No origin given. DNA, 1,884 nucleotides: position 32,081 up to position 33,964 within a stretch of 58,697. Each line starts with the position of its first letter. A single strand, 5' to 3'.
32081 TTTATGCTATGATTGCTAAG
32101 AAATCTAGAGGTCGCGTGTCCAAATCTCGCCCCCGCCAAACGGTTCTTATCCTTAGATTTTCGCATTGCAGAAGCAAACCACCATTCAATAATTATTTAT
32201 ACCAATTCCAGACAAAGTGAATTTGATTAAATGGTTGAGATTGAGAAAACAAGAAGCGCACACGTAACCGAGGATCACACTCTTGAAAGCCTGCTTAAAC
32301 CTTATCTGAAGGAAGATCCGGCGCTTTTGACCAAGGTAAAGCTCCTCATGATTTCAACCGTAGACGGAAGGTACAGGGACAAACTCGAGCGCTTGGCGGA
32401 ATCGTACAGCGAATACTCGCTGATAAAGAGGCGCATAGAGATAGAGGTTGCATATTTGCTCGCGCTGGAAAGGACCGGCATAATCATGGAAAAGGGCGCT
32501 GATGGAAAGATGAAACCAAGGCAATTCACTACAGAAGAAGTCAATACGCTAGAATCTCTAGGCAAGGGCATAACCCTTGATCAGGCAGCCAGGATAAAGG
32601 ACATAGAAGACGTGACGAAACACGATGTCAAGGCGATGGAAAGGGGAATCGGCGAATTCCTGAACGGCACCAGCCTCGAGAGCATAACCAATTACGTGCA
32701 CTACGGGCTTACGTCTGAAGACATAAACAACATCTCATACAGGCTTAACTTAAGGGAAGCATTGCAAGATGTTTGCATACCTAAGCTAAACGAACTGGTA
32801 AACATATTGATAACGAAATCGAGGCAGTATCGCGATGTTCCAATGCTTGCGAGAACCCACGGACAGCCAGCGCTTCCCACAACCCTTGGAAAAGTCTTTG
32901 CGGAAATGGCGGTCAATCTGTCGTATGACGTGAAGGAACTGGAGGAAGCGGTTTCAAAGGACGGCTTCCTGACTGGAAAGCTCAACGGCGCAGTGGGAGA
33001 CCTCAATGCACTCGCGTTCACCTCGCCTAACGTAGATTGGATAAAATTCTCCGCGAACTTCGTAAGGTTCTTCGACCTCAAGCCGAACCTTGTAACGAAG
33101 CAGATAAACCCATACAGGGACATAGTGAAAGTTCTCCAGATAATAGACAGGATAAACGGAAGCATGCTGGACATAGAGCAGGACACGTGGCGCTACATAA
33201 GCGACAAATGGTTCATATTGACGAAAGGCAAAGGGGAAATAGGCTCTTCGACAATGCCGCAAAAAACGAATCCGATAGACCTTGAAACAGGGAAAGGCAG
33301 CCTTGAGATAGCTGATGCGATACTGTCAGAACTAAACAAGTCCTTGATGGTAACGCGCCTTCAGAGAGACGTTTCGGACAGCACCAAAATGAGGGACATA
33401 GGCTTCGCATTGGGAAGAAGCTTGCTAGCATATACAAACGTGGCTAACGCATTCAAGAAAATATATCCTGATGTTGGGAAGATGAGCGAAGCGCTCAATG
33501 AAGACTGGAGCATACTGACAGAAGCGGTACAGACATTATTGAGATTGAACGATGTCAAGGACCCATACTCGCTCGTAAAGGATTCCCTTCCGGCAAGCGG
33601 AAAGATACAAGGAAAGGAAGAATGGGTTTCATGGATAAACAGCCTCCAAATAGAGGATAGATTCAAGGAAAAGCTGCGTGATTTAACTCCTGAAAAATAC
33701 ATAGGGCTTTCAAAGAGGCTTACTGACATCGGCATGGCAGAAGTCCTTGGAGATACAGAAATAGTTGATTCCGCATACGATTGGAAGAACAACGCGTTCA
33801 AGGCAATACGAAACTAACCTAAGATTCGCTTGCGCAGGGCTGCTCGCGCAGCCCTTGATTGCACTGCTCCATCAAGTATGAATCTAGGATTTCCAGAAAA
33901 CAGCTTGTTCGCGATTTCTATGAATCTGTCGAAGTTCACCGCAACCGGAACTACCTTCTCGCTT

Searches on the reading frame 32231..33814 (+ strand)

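Call 21: search_protein_families(library=pfam, proteins=[window:32231-33814:+], max_evalue=0.001)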
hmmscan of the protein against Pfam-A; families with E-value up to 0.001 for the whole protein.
window:32231-33814:+ (528 aa): 2 families
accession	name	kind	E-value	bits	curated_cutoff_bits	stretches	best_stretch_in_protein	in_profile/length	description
PF00206.25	Lyase_1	-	5.4e-44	151.3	27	1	46-356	1-305/312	Lyase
PF08328.16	ASL_C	-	6e-27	94.4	35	1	376-491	2-115/115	Adenylosuccinate lyase C-terminal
